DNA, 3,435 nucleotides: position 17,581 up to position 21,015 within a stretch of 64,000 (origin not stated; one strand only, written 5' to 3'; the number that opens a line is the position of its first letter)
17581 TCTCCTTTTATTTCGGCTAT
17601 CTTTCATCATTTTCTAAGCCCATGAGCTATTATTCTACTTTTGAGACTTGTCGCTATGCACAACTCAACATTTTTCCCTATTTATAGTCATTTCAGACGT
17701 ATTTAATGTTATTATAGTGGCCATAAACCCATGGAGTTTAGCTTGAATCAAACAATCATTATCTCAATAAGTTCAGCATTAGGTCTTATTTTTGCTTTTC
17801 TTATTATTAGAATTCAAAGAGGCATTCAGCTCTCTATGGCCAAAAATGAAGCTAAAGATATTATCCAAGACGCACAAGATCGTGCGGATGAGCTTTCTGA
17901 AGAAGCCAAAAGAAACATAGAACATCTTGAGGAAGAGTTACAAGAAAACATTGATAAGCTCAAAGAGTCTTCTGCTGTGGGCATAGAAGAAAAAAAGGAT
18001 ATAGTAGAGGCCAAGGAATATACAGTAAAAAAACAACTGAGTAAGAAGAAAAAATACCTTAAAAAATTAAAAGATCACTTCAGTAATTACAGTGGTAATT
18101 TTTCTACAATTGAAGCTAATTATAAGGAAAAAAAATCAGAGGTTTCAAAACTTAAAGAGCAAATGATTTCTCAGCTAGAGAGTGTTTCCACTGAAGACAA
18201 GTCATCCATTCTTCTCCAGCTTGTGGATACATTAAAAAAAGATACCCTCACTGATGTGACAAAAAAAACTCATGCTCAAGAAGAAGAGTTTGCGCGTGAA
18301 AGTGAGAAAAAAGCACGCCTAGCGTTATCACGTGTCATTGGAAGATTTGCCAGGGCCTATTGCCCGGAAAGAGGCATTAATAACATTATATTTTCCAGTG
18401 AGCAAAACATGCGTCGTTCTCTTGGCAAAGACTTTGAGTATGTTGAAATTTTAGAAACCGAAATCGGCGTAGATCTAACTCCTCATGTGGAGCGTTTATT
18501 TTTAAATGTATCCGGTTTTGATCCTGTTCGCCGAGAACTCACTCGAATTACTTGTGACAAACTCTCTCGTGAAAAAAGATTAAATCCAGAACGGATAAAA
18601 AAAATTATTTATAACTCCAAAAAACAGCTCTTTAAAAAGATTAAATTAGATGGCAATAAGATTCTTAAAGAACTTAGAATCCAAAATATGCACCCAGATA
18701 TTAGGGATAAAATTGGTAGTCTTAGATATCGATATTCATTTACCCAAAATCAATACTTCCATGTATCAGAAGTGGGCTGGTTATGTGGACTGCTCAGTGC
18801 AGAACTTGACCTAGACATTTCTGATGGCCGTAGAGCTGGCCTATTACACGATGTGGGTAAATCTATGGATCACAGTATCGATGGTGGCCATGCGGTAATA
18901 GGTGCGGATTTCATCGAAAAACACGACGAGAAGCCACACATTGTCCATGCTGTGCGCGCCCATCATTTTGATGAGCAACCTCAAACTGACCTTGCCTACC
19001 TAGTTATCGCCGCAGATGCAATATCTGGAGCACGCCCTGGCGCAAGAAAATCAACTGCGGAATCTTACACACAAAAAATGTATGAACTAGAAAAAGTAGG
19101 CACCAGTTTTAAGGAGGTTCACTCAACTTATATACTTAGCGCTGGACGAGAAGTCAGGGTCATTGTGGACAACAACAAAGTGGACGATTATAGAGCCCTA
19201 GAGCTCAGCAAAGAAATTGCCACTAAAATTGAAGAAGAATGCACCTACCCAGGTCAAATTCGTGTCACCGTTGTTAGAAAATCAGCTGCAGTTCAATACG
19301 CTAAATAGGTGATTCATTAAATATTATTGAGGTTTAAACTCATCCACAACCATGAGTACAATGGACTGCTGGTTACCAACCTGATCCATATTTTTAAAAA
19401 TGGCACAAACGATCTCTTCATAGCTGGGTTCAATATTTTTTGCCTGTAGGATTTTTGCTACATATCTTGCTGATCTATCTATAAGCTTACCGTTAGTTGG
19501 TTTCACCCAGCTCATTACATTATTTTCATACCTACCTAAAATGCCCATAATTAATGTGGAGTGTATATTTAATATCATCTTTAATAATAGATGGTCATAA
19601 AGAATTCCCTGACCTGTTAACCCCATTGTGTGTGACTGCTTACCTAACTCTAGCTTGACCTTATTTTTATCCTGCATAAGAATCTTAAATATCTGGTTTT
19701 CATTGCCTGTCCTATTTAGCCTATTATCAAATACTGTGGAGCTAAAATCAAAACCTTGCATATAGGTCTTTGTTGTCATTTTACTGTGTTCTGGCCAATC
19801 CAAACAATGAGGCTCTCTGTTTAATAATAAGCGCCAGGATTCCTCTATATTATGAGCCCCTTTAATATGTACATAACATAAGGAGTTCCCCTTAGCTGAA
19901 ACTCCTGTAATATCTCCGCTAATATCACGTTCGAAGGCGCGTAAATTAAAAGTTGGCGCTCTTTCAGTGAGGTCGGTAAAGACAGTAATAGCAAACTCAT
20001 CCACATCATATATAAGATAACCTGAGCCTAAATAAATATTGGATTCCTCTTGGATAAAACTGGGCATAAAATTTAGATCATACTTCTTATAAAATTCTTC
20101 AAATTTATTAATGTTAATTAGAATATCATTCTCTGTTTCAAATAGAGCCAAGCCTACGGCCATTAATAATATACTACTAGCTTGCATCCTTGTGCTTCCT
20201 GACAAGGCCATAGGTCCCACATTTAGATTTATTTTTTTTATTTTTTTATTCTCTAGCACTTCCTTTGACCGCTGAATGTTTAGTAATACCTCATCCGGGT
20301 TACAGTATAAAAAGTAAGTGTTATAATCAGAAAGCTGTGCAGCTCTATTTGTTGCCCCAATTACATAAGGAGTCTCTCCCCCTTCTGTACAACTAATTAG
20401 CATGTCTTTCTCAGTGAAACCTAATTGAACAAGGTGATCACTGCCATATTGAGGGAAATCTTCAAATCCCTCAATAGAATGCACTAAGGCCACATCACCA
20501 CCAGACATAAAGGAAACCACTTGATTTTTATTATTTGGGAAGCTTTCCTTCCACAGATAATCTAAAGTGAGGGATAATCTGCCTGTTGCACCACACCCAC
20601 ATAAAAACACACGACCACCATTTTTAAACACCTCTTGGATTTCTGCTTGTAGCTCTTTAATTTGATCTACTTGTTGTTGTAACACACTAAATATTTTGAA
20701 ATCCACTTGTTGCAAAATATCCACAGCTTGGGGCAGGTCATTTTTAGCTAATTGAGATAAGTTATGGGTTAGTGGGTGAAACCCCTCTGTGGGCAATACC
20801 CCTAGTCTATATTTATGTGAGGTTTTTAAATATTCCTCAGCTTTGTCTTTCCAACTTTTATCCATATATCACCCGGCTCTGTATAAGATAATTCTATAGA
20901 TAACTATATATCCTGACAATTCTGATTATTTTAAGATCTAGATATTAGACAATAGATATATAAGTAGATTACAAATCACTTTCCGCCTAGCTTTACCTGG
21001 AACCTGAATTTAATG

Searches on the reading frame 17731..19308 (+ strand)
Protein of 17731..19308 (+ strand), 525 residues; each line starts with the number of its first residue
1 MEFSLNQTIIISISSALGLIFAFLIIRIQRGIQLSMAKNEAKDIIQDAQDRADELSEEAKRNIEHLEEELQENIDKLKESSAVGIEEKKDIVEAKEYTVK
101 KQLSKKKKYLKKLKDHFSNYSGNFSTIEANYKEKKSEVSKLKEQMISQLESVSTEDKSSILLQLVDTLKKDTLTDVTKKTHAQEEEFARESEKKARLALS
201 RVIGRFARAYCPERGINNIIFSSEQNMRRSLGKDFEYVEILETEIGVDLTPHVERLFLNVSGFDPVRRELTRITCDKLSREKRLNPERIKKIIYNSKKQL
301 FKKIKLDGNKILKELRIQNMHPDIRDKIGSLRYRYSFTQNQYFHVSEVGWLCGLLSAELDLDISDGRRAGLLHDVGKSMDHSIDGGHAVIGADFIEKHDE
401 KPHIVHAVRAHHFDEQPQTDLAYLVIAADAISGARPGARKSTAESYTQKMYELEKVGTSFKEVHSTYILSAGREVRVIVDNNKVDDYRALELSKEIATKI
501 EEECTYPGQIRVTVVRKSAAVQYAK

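Call 73: search_protein_families(library=pfam, proteins=[window:17731-19308:+], max_evalue=0.00001)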
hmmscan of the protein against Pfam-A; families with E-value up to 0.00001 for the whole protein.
window:17731-19308:+ (525 aa): 2 families
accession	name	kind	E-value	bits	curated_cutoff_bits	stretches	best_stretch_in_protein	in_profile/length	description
PF01966.28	HD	-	2e-11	44.6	22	1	344-432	4-114/116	HD domain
PF12072.13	RNase_Y_N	-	3.8e-08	33.4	32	1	9-207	4-198/201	RNase Y N-terminal region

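Call 74: find_related_loci(query=window:17731-19308:+, collection=genome_contigs, flank=1000)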
Query window:17731-19308:+ (525 aa) in genome_contigs; peptide patterns used: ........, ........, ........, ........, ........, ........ (x = any residue, [..] = any of these).
183 stretches matched a pattern; 96 encode a relative of the query (tblastn E <= 1e-3); the best 80 are kept; 80 distinct loci.
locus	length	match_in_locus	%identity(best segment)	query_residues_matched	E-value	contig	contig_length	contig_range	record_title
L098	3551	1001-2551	48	9-525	1e-150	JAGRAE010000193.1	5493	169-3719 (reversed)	MAG: Bdellovibrionales bacterium isolate HKST-UBA10 NODE_193_length_5493_cov_3.240030, whole genome shotgun sequence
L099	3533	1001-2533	47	11-525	3e-149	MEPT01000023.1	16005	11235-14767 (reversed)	MAG: Bdellovibrionales bacterium RBG_16_40_8 RBG_16_scaffold_15662, whole genome shotgun sequence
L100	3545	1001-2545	49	12-525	4e-151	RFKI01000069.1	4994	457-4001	MAG: Bdellovibrio sp. isolate J124 k99_339930, whole genome shotgun sequence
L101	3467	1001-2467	44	37-525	2e-142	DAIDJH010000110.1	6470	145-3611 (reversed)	MAG TPA_asm: Bdellovibrionales bacterium isolate clean380 NODE_110_length_6470_cov_3.287033, whole genome shotgun sequen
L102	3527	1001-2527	45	17-525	2e-141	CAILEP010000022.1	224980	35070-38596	MAG: uncultured Bdellovibrionales bacterium isolate VK3_bin-0444 genome assembly, contig: bin-0444:22/35, whole genome s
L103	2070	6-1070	58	171-525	4e-147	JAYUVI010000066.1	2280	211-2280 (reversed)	MAG: Bdellovibrionales bacterium isolate GL124_DN_metabinner_1 GL124_DN_metabinner_1_65, whole genome shotgun sequence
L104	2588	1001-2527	45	17-522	3e-144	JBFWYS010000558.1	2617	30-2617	MAG: Pseudobdellovibrionaceae bacterium isolate CA_2019_TPBS_17 NODE_138634_length_2617_cov_2.642570_TPBS, whole genome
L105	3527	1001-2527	45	12-518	6e-135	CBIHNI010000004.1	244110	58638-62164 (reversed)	MAG TPA_asm: uncultured Bdellovibrio sp. isolate SRR18156191_binner23_Refined_23 genome assembly, contig: ERZ27336852.17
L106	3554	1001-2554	43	7-518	4e-134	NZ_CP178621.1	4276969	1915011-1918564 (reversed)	Bdellovibrio sp. HCB337 chromosome, complete genome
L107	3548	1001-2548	44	8-518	7e-134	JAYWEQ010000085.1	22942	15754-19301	MAG: Pseudobdellovibrionaceae bacterium isolate GL98_DN_metabat_112 GL98_DN_metabat_112_84, whole genome shotgun sequenc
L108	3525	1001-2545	44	1-518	4e-134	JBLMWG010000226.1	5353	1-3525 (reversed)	MAG: Bacillota bacterium isolate MAG290 PRJNA960887_bin12_renamed_225, whole genome shotgun sequence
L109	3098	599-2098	45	18-518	1e-134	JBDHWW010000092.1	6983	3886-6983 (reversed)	MAG: Pseudobdellovibrionaceae bacterium isolate AS-MESO-3CA.221 NODE_45020_length_6983_cov_8.427454, whole genome shotgu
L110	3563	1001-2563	42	4-522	2e-133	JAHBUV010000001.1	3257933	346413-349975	MAG: Bdellovibrionaceae bacterium isolate ACE_BDE1 BDE1_1, whole genome shotgun sequence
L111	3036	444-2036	43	1-525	1e-134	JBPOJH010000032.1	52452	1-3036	MAG: Bdellovibrionota bacterium isolate MAG_1466 c_000000614120, whole genome shotgun sequence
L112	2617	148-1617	46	37-525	7e-136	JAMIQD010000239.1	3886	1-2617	MAG: Pseudobdellovibrionaceae bacterium isolate RA_AS_metabat.47_sub k201_1280462, whole genome shotgun sequence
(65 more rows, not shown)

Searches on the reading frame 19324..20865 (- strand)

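Call 73: search_protein_families(library=pfam, proteins=[window:19324-20865:-], max_evalue=0.00001)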
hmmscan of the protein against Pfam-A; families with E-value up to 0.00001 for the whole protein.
window:19324-20865:- (513 aa): 2 families
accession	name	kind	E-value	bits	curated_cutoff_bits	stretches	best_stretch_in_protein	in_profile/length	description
PF22645.1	GKRP_SIS_N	-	5.7e-13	49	27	1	75-172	8-109/113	Glucokinase regulatory protein N-terminal SIS domain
PF13580.11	SIS_2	-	3e-06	27.7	27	0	60-177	12-128/138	SIS domain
